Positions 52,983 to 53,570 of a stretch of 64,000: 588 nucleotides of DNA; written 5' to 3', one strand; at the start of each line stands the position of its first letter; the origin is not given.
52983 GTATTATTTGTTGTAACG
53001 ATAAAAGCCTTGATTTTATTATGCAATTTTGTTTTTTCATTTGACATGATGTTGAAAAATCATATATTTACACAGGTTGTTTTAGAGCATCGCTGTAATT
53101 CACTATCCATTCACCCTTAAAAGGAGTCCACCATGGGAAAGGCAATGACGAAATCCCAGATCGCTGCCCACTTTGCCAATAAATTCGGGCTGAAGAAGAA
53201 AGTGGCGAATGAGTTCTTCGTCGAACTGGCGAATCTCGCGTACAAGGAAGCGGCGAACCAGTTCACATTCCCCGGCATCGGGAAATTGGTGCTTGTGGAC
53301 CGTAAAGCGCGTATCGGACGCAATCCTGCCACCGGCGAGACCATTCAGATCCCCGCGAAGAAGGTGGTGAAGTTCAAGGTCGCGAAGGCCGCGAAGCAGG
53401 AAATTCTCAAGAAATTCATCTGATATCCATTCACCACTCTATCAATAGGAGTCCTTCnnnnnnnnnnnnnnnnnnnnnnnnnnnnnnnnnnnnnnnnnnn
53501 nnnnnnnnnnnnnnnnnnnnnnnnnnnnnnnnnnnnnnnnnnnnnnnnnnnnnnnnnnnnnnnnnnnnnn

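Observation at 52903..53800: Tandem HU paralogs with a 49-nt identical tract (gene conversion) behind an AT-rich promoter island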

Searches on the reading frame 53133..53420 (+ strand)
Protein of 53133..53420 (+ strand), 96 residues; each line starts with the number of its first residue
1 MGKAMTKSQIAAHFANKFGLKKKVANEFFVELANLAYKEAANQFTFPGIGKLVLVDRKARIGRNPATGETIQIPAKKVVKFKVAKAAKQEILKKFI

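Call 4: search_protein_families(library=pfam, proteins=[window:53133-53420:+])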
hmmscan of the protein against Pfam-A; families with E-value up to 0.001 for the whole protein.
window:53133-53420:+ (96 aa): 1 family
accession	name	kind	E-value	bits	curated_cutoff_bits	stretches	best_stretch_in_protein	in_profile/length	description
PF00216.26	Bac_DNA_binding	-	1e-20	74.2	22.4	1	5-91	1-89/90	Bacterial DNA-binding protein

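Call 6: find_related_loci(query=window:53133-53420:+, collection=genome_contigs, flank=3000)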
Query window:53133-53420:+ (96 aa) in genome_contigs; peptide patterns used: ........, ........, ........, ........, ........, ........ (x = any residue, [..] = any of these).
600 stretches matched a pattern (row limit reached: there are more); 364 encode a relative of the query (tblastn E <= 1e-3); the best 80 are kept; 80 distinct loci.
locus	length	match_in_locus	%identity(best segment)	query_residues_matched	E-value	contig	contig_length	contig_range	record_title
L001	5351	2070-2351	78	1-94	6e-44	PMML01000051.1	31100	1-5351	MAG: Ignavibacteriae bacterium isolate fen_1254 73.20100900_E1D.45_contig_22001, whole genome shotgun sequence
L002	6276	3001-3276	78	1-92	9e-44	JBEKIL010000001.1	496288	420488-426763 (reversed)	MAG: Bacteroidota bacterium isolate SPRUCE 29 SPRUCE_29_1, whole genome shotgun sequence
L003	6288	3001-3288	91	1-96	5e-44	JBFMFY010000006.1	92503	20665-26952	MAG: Bacteroidota bacterium isolate MAG283 MAG283_6, whole genome shotgun sequence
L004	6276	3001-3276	83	1-92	8e-44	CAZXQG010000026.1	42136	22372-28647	MAG TPA_asm: uncultured Chitinophagaceae bacterium isolate binchicken_co54_503 genome assembly, contig: NODE_1538_length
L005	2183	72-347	80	1-92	2e-43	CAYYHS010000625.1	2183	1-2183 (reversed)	MAG TPA_asm: uncultured Chitinophagaceae bacterium isolate binchicken_co54_148 genome assembly, contig: NODE_115498_leng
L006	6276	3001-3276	77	1-92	1e-42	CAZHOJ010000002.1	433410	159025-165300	MAG TPA_asm: uncultured Ignavibacteriaceae bacterium isolate SRP319275_co4_88 genome assembly, contig: NODE_4_length_433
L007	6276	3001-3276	76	1-92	1e-42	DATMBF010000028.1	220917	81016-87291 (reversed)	MAG TPA_asm: Bacteroidota bacterium isolate SMAG_U13346 k141_132923, whole genome shotgun sequence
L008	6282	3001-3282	74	1-94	2e-42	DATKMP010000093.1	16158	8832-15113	MAG TPA_asm: Bacteroidota bacterium isolate SMAG_U14714 k141_4728575, whole genome shotgun sequence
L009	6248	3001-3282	76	1-94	2e-42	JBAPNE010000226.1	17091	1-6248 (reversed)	MAG: Candidatus Kryptoniota bacterium isolate MFD01124_ilm_asm_bin8 k127_131961, whole genome shotgun sequence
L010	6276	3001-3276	75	1-92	2e-42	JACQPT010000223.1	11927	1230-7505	MAG: Ignavibacteriales bacterium isolate NC_groundwater_1314_Ag_S-0.2um_51_42 S_p2_S4_coassembly_k141_3604560, whole gen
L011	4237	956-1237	72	1-94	7e-42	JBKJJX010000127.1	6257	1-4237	MAG: Bacteroidota bacterium isolate ant_bin.22 S1Ck117_788351_flag_0_multi_10.9837_len_6257, whole genome shotgun sequen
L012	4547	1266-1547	73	1-94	9e-42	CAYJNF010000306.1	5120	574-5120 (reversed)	MAG TPA_asm: uncultured Chitinophagales bacterium isolate ERP124720_co1_156 genome assembly, contig: NODE_17804_length_5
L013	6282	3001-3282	74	1-94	2e-41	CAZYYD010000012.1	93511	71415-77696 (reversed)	MAG TPA_asm: uncultured Ignavibacteriaceae bacterium isolate SRP178699_co1_24 genome assembly, contig: NODE_149_length_9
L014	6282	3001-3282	70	1-94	3e-41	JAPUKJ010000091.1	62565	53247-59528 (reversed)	MAG: Ignavibacteria bacterium isolate KW1-S15_2 KW1-S15_2_cg91, whole genome shotgun sequence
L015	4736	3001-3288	73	1-96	3e-41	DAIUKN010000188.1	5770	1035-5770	MAG TPA_asm: Bacteroidota bacterium isolate CTOTU26107 NODE_11737_length_5770_cov_4.551881, whole genome shotgun sequenc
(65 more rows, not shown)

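Call 11: find_related_loci(query=window:53133-53420:+, collection=metagenome_contigs, flank=2500)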
Query window:53133-53420:+ (96 aa) in metagenome_contigs; peptide patterns used: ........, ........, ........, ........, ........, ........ (x = any residue, [..] = any of these).
600 stretches matched a pattern (row limit reached: there are more); 399 encode a relative of the query (tblastn E <= 1e-3); the best 80 are kept; 80 distinct loci.
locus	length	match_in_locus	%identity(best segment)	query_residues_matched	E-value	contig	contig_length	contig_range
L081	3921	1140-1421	78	1-94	4e-44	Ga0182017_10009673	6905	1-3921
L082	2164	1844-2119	83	1-92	3e-44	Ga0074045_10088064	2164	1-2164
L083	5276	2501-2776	83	1-92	4e-44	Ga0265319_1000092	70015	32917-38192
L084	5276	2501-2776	80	1-92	9e-44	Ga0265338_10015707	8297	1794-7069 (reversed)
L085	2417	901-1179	77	1-93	2e-43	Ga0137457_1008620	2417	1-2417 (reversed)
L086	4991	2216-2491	80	1-92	3e-43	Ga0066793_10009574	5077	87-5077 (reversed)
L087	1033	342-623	77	1-94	1e-44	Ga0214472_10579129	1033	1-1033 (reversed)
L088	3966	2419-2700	73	1-94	3e-42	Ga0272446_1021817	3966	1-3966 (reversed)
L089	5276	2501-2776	74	1-92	8e-42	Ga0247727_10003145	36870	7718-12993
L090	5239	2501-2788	88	1-96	6e-42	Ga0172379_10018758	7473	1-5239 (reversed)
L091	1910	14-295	74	1-94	4e-42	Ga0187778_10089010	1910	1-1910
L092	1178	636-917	74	1-94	2e-43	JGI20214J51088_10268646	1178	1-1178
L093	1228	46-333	88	1-96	3e-43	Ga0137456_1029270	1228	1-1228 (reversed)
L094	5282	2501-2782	72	1-94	2e-41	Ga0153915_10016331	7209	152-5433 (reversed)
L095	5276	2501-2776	76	1-92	2e-41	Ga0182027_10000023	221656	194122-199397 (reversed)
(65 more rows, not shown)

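Call 30: search_protein_families(library=ncbifam, proteins=[window:53133-53420:+], max_evalue=0.001)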
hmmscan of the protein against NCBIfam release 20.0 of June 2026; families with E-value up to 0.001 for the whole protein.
window:53133-53420:+ (96 aa): 6 families
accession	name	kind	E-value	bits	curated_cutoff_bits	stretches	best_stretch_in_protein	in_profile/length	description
NF001401.0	PRK00285.1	equivalog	2.9e-15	56.2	111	1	3-93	4-96/103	integration host factor subunit alpha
TIGR00987.1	himA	equivalog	7.2e-12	45.5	120.25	1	4-90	1-89/96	integration host factor subunit alpha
NF001222.0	PRK00199.1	equivalog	1.6e-10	41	115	1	5-90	1-89/95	integration host factor subunit beta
NF007945.0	PRK10664.1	equivalog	2e-08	34.7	157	1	40-89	38-87/90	nucleoid-associated protein HU-beta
TIGR00988.1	hip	equivalog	2.1e-07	31.2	119.95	1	40-88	39-87/94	integration host factor subunit beta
NF008023.0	PRK10753.1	equivalog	5.3e-06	26.7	162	1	5-89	1-87/90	nucleoid-associated protein HU-alpha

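Call 31: search_solved_structures(query=window:53133-53420:+, show_alignments=2)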
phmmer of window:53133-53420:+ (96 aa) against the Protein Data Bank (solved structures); distinct sequences matched with E-value up to 0.001: 31.
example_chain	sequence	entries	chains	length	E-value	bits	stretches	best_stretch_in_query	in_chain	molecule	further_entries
2iif_A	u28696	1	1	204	5.6e-15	58.7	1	4-90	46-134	Integration host factor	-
2iie_A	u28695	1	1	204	5.7e-15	58.7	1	4-90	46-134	Integration host factor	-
5l8z_A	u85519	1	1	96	1.6e-12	50.8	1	5-90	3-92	DNA-binding protein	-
5ogu_A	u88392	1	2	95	1.7e-12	50.7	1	5-90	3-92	DNA-binding protein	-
8flj_E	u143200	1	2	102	3.3e-10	43.5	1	4-89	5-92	Integration host factor subunit alpha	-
1ihf_A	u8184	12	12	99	4.7e-10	43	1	4-90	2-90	PROTEIN (INTEGRATION HOST FACTOR (ALPHA) (IHF)) | Integration Host Factor Alpha-subunit | Integration host factor subunit alpha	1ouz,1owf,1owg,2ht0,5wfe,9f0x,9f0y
9y7b_G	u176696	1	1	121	5.6e-10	42.7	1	3-90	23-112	Integration host factor subunit alpha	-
5j0n_I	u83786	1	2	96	6.4e-10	42.6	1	4-90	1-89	Integration host factor subunit alpha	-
6n2l_A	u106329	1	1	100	9.8e-09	38.8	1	10-93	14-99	Histone family protein DNA-binding protein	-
1hue_A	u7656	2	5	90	4e-08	36.8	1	6-90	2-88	HU PROTEIN | PROTEIN HU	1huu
4qjn_A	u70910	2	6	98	2.2e-07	34.5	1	29-91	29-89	DNA-binding protein HU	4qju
8hd5_A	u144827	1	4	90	2.3e-07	34.4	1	29-90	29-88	DNA-binding protein HU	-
3rhi_A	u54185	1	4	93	2.9e-07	34.1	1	4-90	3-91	DNA-binding protein HU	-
1p51_A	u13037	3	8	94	4.9e-07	33.4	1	6-91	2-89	DNA-binding protein HU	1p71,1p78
5fbm_A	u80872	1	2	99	6.3e-07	33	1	33-91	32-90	DNA-binding protein HU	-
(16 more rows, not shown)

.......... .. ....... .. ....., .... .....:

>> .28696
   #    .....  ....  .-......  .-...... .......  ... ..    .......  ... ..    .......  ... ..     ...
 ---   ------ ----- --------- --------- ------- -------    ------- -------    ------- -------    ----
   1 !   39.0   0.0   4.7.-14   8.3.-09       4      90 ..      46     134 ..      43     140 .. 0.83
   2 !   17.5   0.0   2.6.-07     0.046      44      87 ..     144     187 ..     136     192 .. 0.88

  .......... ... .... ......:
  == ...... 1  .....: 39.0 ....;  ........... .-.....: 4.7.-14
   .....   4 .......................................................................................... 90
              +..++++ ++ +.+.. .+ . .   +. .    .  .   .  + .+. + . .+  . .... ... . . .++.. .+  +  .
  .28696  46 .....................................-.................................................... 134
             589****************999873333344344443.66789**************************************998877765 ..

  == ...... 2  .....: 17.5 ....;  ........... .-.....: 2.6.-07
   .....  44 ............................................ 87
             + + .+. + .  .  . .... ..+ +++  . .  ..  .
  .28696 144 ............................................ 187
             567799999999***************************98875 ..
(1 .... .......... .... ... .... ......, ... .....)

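Call 60: predict_structure(alignment_id=A1)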
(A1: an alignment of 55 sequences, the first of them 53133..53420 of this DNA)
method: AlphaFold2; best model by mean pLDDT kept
length: 96 residues; sequences in the alignment: 55
mean_pLDDT: 80.6   pTM: 0.41
mean pLDDT of the five models: 80.6, 80.5, 74.5, 72.2, 71.7
residues with pLDDT >= 90: 12; 70-90: 71; 50-70: 11; < 50: 2
segments of 3 or more residues with pLDDT < 50: none
pLDDT, mean of each block of 10 residues (from residue 1): 78 91 90 75 74 84 85 85 76 62
secondary structure, 60 per line:
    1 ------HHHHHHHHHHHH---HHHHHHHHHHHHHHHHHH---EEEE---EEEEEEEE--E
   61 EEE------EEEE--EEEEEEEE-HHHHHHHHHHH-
elements in order: H7-18 H22-39 E43-46 E50-57 E60-63 E70-73 E76-83 H85-95
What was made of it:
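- On HU/IHF family (Pfam PF00216, Bac_DNA_binding): Call 60: AF2 model of protein A with mean pLDDT 80.6 and elements H7-18, H22-39, five strands and H85-95.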

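Call 62: fold_search(model_id=the predicted structure, library=pdb)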
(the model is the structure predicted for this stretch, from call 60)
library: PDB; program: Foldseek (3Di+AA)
matches with E <= 10: 380; with E <= 0.001: 35
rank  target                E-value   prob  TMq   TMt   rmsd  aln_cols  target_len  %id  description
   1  5l8z                  4.5e-07  1.00  0.39  0.39   6.8        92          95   41  Structure of thermostable DNA-binding HU protein from micoplasma Spiroplasma melliferum (released 2016-06-22)
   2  1p71_B                5.1e-07  1.00  0.44  0.45   7.4        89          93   29  Anabaena HU-DNA corcrystal structure (TR3) (released 2003-05-13)
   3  8flj_E                8.3e-07  1.00  0.44  0.44   7.5        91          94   37  Cas1-Cas2/3 integrase and IHF bound to CRISPR leader, repeat and foreign DNA (released 2023-09-06)
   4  3rhi_C                1.4e-06  1.00  0.44  0.46   6.6        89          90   30  DNA-binding protein HU from Bacillus anthracis (released 2011-04-20)
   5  5lvt_A                1.4e-06  1.00  0.42  0.43   7.7        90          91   32  Structure of HU protein from Lactococcus lactis (released 2017-10-25)
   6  8flj_G                2.3e-06  1.00  0.46  0.45   7.4        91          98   36  Cas1-Cas2/3 integrase and IHF bound to CRISPR leader, repeat and foreign DNA (released 2023-09-06)
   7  9a4h_B                2.3e-06  1.00  0.40  0.41   7.0        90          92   34  Integrative model of ACP-DBH1 by crosslinking MS and deep learning (released 2024-09-18)
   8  1ihf_A                2.5e-06  1.00  0.45  0.45   7.4        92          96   36  INTEGRATION HOST FACTOR/DNA COMPLEX (released 1997-02-12)
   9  1p51_A                2.8e-06  1.00  0.44  0.46   7.3        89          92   29  Anabaena HU-DNA cocrystal structure (AHU6) (released 2003-05-13)
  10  9f0y_C                3.3e-06  1.00  0.44  0.44   7.6        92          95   36  CryoEM structure of the F plasmid relaxosome with TraI in its TE mode, derived from the ss-27_+8ds+9_+143-R Locally-re (released 2025-06-04)
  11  6lmh_A                3.8e-06  1.00  0.44  0.43   8.4        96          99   27  Structure of an ASFV-derived histone-like protein pA104R (released 2020-05-13)
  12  3rhi_A                5.1e-06  1.00  0.36  0.38   6.0        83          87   30  DNA-binding protein HU from Bacillus anthracis (released 2011-04-20)
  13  1p71_A                5.4e-06  1.00  0.45  0.45   6.8        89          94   29  Anabaena HU-DNA corcrystal structure (TR3) (released 2003-05-13)
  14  4qjn_A                6.5e-06  1.00  0.40  0.42   6.5        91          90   34  Crystal structure of apo nucleoid associated protein, SAV1473 (released 2014-12-17)
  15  6lmj_B                8.8e-06  1.00  0.44  0.43   9.3        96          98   28  ASFV pA104R in complex with double-strand DNA (released 2020-05-13)
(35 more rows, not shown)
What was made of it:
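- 53133..53423 (+): HU/IHF-family gene A (96 aa), with the distinctive C-terminal tail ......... and RBS AGGAG at 53122-53126. Calls 60 and 62: the AF2 model has HU topology and all top PDB hits are HU/IHF.
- On HU/IHF family (Pfam PF00216, Bac_DNA_binding): Call 62: the top 39 Foldseek PDB hits are HU, IHF or related histone-like proteins, 38 of them at probability 1.00.
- The AF2 model has HU topology and the top PDB hits are all HU/IHF (calls 60, 62).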
